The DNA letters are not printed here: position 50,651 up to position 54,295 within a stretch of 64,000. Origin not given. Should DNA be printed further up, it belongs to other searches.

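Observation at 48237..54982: Lower-GC three-gene operon: exported Cys-rich/PBP-like polytopic giant, 225-aa orphan, cytoplasmic HExxH...E protease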

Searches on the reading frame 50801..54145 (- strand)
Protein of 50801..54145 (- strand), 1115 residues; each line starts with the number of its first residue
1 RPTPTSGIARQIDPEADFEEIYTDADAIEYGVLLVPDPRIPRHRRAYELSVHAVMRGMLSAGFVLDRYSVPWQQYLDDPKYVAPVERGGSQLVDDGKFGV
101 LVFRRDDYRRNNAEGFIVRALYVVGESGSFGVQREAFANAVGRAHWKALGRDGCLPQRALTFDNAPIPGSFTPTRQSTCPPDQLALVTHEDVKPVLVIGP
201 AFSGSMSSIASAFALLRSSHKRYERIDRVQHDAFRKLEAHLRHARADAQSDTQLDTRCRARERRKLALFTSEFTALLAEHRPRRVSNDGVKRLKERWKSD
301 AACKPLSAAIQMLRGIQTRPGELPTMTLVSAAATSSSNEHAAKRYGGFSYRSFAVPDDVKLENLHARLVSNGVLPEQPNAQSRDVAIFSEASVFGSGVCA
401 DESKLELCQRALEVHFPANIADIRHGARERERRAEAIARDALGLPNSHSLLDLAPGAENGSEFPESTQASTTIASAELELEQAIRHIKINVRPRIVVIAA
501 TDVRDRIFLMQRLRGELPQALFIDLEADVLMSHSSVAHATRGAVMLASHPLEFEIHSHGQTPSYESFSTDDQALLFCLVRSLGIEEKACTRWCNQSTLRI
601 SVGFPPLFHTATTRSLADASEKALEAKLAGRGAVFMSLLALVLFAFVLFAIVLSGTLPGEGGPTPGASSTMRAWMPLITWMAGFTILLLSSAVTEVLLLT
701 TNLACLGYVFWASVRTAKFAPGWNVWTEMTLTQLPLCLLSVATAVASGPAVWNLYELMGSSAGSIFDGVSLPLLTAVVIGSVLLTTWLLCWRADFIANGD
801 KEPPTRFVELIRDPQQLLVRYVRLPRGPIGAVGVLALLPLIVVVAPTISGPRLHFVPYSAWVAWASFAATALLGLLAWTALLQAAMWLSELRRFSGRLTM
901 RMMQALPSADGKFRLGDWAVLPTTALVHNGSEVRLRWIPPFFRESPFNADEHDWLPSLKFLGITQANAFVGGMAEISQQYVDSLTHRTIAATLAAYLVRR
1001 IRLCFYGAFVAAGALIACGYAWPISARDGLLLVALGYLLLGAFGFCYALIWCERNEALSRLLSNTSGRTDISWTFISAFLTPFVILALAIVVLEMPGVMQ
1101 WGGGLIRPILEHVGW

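Call 64: search_protein_families(library=pfam, alignment_id=A5, max_evalue=0.001)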
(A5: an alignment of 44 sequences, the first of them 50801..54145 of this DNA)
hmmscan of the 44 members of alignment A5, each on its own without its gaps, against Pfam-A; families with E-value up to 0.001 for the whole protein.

A. member 1, window:50801-54145:- (1115 aa): 0 families

B. families by the number of members that match (of 44 scanned): 1 family
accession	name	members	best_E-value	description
PF00691.25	OmpA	1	2.1e-13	OmpA family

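Call 77: predict_structure(alignment_id=A5)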
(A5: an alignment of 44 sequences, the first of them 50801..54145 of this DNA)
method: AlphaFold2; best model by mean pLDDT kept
length: 1115 residues; sequences in the alignment: 44
mean_pLDDT: 75.3   pTM: 0.77
mean pLDDT of the five models: 75.3, 73.2, 72.3, 72.2, 71.1
residues with pLDDT >= 90: 403; 70-90: 274; 50-70: 268; < 50: 170
segments of 3 or more residues with pLDDT < 50: 1-4, 87-91, 164-179, 183-186, 251-254, 278-285, 301-305, 311-318, 595-601, 656-677, 679-681, 683-703, 710-733, 759-762, 794-812
pLDDT, mean of each block of 10 residues (from residue 1): 56 91 92 94 92 96 95 80 51 80 91 86 94 95 88 68 51 46 51 87 94 90 61 62 59 50 58 53 50 57 48 49 85 90 91 92 93 88 92 83 83 93 89 85 75 62 60 91 96 95 94 92 96 92 94 84 92 94 66 47 79 88 61 63 66 52 42 46 45 43 49 42 40 54 55 51 67 84 85 49 44 55 52 65 65 69 85 91 92 93 87 81 59 59 90 79 79 89 90 92 94 94 87 94 97 95 90 93 92 85 57 62
secondary structure, 60 per line:
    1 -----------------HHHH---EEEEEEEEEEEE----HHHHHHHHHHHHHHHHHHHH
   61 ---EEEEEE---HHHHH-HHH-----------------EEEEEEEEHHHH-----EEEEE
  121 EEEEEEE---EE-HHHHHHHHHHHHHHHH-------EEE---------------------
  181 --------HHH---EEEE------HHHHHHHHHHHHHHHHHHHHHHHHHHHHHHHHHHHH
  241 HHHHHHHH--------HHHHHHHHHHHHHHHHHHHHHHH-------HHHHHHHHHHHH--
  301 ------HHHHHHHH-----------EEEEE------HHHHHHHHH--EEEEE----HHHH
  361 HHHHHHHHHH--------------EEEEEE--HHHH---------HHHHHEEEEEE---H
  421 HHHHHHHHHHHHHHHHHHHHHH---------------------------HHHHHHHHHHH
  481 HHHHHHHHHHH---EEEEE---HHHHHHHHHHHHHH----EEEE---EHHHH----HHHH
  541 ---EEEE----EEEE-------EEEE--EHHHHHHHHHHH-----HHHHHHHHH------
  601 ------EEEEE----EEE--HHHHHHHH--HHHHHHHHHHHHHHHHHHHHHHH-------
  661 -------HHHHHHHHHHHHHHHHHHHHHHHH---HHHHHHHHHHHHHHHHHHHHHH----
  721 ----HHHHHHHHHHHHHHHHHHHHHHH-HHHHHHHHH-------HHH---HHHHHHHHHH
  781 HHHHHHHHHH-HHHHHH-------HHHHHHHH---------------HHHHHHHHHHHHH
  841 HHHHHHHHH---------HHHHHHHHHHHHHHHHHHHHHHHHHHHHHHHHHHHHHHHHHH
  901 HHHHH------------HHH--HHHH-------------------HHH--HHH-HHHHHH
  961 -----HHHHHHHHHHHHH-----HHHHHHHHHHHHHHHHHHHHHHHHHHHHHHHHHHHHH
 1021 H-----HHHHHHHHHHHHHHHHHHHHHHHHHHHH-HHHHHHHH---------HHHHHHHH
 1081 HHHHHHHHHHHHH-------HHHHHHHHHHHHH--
elements in order (helices of 4 or more, strands of 3 or more residues): H18-21 E25-36 H41-60 E64-69 H73-77 E99-106 H107-110 E116-127 H134-149 E157-159 E195-198 H205-248 H257-279 H287-298 H307-314 E326-330 H337-345 E348-352 H357-370 E385-390 H393-396 H406-410 E411-416 H420-442 H470-491 E495-499 H503-516 E521-524 H529-532 H537-540 E544-547 E552-555 E563-566 H570-580 H586-594 E607-611 E616-618 H621-628 H631-653 H668-691 H695-716 H725-747 H749-757 H771-790 H792-797 H805-812 H828-849 H859-905 H923-926 H955-960 H966-978 H984-1021 H1027-1054 H1056-1063 H1073-1093 H1101-1113

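Call 79: fold_search(model_id=the predicted structure, library=pdb)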
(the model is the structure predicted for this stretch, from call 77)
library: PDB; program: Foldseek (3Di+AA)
matches with E <= 10: 443; with E <= 0.001: 1
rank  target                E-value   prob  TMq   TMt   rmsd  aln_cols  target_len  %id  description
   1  3h5l_A                5.5e-04  1.00  0.14  0.34  10.7       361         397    9  Crystal structure of a putative branched-chain amino acid ABC transporter from Silicibacter pomeroyi (released 2009-05-05)
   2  5cnk_C                1.6e-03  1.00  0.13  0.29   9.8       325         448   13  mglur3 with glutamate (released 2015-09-09)
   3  2e4y_B                1.6e-03  1.00  0.12  0.26   6.4       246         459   15  Crystal structure of the extracellular region of the group II metabotropic glutamate receptor complexed with 2R,4R-APD (released 2007-02-27)
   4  3h5l_B                1.9e-03  1.00  0.14  0.34  10.7       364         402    9  Crystal structure of a putative branched-chain amino acid ABC transporter from Silicibacter pomeroyi (released 2009-05-05)
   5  5cnk_B                2.0e-03  1.00  0.15  0.34  10.3       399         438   11  mglur3 with glutamate (released 2015-09-09)
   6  5cni_B                2.2e-03  1.00  0.12  0.29   4.3       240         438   12  mGlu2 with Glutamate (released 2015-09-09)
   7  9j7i_A                2.3e-03  1.00  0.13  0.29   7.2       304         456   11  Cryo-EM Structure of calcium sensing receptor in complex gamma-glutamyl-valyl-glycine as a kokumi substance (released 2025-02-19)
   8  4xar                  2.5e-03  1.00  0.12  0.28   9.0       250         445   14  mGluR2 ECD and mGluR3 ECD complex with ligands (released 2015-02-11)
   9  4xaq_A                3.2e-03  1.00  0.12  0.28   7.4       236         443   14  mGluR2 ECD and mGluR3 ECD with ligands (released 2015-02-04)
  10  5cnk_A                3.2e-03  1.00  0.11  0.26   7.9       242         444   13  mglur3 with glutamate (released 2015-09-09)
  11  2e4v_A                3.6e-03  1.00  0.12  0.24   6.2       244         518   14  Crystal structure of the extracellular region of the group II metabotropic glutamate receptor complexed with DCG-IV (released 2007-02-27)
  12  8wch_A                3.6e-03  1.00  0.16  0.40   7.8       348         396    9  Crystal structure of SAR11_0655 bound to a co-purified ligand, L-pyroglutamate (released 2024-07-17)
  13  5cnj_B                3.9e-03  1.00  0.13  0.31   7.7       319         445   12  mGlur2 with glutamate analog (released 2015-09-09)
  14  2e4v_B                4.1e-03  1.00  0.11  0.23   6.5       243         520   14  Crystal structure of the extracellular region of the group II metabotropic glutamate receptor complexed with DCG-IV (released 2007-02-27)
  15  5cnj_A                4.5e-03  1.00  0.12  0.28   5.0       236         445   12  mGlur2 with glutamate analog (released 2015-09-09)
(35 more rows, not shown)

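Call 82: find_related_loci(query=A5, collection=metagenome_contigs, flank=10000)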
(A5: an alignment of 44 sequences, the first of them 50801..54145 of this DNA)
Query A5 (1115 aa) in metagenome_contigs; peptide patterns used: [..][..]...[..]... (x = any residue, [..] = any of these).
207 stretches matched a pattern; 83 encode a relative of the query (tblastn E <= 1e-3); the best 80 are kept; 80 distinct loci.
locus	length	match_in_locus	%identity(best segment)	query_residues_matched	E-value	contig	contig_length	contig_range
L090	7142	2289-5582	32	11-1110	1e-64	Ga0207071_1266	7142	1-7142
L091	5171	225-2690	38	316-1114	8e-46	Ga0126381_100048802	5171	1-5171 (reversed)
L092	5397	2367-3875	36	11-548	1e-43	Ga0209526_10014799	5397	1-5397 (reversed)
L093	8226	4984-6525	40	11-562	1e-42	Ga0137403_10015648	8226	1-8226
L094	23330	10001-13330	34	11-1114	9e-43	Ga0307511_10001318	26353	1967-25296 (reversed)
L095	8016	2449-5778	45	11-1114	4e-42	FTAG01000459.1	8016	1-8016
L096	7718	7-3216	45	10-1114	9e-42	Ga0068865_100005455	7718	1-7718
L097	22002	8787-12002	37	4-1101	2e-41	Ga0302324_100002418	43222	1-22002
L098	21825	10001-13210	45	10-1114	2e-41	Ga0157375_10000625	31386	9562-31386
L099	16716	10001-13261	36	11-1114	2e-41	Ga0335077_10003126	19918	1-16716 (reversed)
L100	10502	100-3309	45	10-1114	3e-41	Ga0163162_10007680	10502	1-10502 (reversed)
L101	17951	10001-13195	42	2-1114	3e-41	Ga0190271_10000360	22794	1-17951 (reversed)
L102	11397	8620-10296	38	6-575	5e-41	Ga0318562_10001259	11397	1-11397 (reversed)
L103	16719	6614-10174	40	3-1107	2e-40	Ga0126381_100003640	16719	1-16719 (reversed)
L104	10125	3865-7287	36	6-1114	2e-40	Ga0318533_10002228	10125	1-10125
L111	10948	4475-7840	34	3-1101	5e-39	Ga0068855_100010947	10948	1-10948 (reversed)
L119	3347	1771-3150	39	11-551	4e-38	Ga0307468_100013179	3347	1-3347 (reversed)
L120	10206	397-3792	35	5-1101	7e-38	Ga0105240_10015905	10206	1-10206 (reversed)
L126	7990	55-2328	44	377-1114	5e-37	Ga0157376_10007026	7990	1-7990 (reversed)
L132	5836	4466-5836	39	3-540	2e-35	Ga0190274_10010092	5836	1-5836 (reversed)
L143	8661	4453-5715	32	2-551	6e-21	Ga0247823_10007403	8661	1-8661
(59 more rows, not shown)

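Call 87: search_protein_families(library=pfam, proteins=[L132:2144-4249:-, L143:1624-4266:+, L100:3489-5000:+, L126:4159-5529:+, L111:1434-3701:+, L102:4426-6846:-, L099:13335-16265:-, L102:2175-4364:-, L120:4011-5741:+, L119:391-1527:-], max_evalue=0.001)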
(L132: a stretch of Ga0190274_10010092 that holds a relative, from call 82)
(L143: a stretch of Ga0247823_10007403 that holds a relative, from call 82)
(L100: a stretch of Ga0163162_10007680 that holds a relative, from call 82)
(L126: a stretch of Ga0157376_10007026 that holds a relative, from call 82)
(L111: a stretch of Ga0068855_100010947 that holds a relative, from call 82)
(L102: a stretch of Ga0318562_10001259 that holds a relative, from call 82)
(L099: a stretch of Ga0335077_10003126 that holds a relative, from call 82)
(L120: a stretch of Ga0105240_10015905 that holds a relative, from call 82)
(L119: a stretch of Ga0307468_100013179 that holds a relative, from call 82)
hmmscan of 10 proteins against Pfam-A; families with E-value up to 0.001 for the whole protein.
L132:2144-4249:- (701 aa): 3 families
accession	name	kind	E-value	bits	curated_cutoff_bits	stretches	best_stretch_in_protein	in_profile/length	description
PF01979.26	Amidohydro_1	-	3.2e-22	79.7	25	1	350-683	46-343/345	Amidohydrolase family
PF07969.17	Amidohydro_3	-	7e-15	55.9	29.7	2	591-670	359-453/472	Amidohydrolase family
PF22643.2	NagA_N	-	0.00071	20.1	27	0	277-327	3-49/51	NagA composite domain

L143:1624-4266:+ (880 aa): 2 families
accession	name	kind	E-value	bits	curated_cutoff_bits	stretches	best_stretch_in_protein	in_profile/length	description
PF11860.13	Muramidase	-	6.5e-62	209.3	22.3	1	24-193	1-174/175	N-acetylmuramidase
PF00112.29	Peptidase_C1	-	0.00017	22.2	20.7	0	442-475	165-202/220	Papain family cysteine protease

L100:3489-5000:+ (503 aa): 1 family
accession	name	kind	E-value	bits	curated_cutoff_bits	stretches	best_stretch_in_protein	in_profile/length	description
PF13231.12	PMT_2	-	8.1e-05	23.3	26.1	1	77-202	16-141/160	Dolichyl-phosphate-mannose-protein mannosyltransferase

L126:4159-5529:+ (456 aa): 0 families

L111:1434-3701:+ (755 aa): 10 families
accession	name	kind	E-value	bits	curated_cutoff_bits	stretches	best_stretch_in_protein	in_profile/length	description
PF13414.12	TPR_11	-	1e-15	57.6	26.8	2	399-431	6-38/42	TPR repeat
PF00486.34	Trans_reg_C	-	1.1e-14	54.7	26.2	1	35-107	4-77/77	Transcriptional regulatory protein, C terminal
PF13431.12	TPR_17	-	1.3e-12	47.4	24.4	1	411-441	3-33/34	Tetratricopeptide repeat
PF00515.34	TPR_1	-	1.5e-10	40.8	27.8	1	388-420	2-34/34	Tetratricopeptide repeat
PF07719.23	TPR_2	-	2.3e-10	40.2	27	1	387-420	1-34/34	Tetratricopeptide repeat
PF13181.12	TPR_8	-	6.3e-07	29.5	25.7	1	388-420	2-34/34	Tetratricopeptide repeat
PF14559.12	TPR_19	-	3.3e-06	27.8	25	1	399-454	3-58/68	Tetratricopeptide repeat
PF13428.12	TPR_14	-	4.1e-06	27.4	23.5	0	387-428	1-42/44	Tetratricopeptide repeat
PF13371.12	TPR_9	-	4.3e-06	27.1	35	1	380-424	22-66/73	Tetratricopeptide repeat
PF13432.12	TPR_16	-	7.3e-05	23.6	32.7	1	398-453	8-63/65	Tetratricopeptide repeat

L102:4426-6846:- (806 aa): 2 families
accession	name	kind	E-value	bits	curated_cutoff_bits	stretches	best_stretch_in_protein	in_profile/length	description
PF00593.30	TonB_dep_Rec_b-barrel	-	4.7e-34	119.4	27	1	283-769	23-436/436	TonB dependent receptor-like, beta-barrel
PF07715.20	Plug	-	1.4e-17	64.6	23.9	1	73-182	3-106/107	TonB-dependent Receptor Plug Domain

L099:13335-16265:- (976 aa): 1 family
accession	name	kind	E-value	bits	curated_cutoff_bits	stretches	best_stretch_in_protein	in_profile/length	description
PF01734.28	Patatin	-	1.4e-08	35.7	27.7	1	64-133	1-68/191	Patatin-like phospholipase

L102:2175-4364:- (729 aa): 10 families
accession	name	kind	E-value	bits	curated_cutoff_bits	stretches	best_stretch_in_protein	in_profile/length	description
PF00326.27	Peptidase_S9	-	1.6e-31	109.9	22.6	1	527-721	8-211/213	Prolyl oligopeptidase family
PF07676.18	PD40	-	4.6e-15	55.5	20.9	0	215-232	12-29/38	WD40-like Beta Propeller Repeat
PF00930.27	DPPIV_N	-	1.1e-13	51.1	22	1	322-406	236-323/354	Dipeptidyl peptidase IV (DPP IV) N-terminal region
PF20434.5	BD-FAE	-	1.4e-09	38.3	26.8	1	637-680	172-215/215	BD-FAE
PF02129.25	Peptidase_S15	-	5.7e-08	33.2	23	1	524-635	41-147/262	X-Pro dipeptidyl-peptidase (S15 family)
PF01738.24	DLH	-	6.8e-08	32.8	21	1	526-698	34-187/217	Dienelactone hydrolase family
PF00561.26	Abhydrolase_1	-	9.5e-06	25.9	25.8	0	496-610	1-95/245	alpha/beta hydrolase fold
PF12146.15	Hydrolase_4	-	0.00035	20.4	27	0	506-614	3-106/239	Serine aminopeptidase, S33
PF25174.1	Beta-prop_THOC3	-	0.00051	19.6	305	0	115-248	90-208/272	THOC3 beta-propeller domain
PF05448.18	AXE1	-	0.00091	18.5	21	0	463-551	53-127/321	Acetyl xylan esterase (AXE1)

L120:4011-5741:+ (576 aa): 2 families
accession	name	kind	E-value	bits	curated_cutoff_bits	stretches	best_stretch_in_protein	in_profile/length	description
PF09286.16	Pro-kuma_activ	-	5.3e-28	98.5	23.5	1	64-199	6-142/143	Pro-kumamolisin, activation domain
PF00082.27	Peptidase_S8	-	6.7e-11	42.5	21.8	1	311-498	74-255/288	Subtilase family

L119:391-1527:- (378 aa): 3 families
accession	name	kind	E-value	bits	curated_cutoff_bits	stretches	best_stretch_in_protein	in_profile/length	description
PF05990.18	DUF900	-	1.8e-25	90.2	20.5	1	130-320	18-181/232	Alpha/beta hydrolase of unknown function (DUF900)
PF12697.13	Abhydrolase_6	-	0.0002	22.5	26.3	1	135-264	2-94/217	Alpha/beta hydrolase family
PF05057.20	DUF676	-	0.00021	21.3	20.3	0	131-251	5-104/217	Putative serine esterase (DUF676)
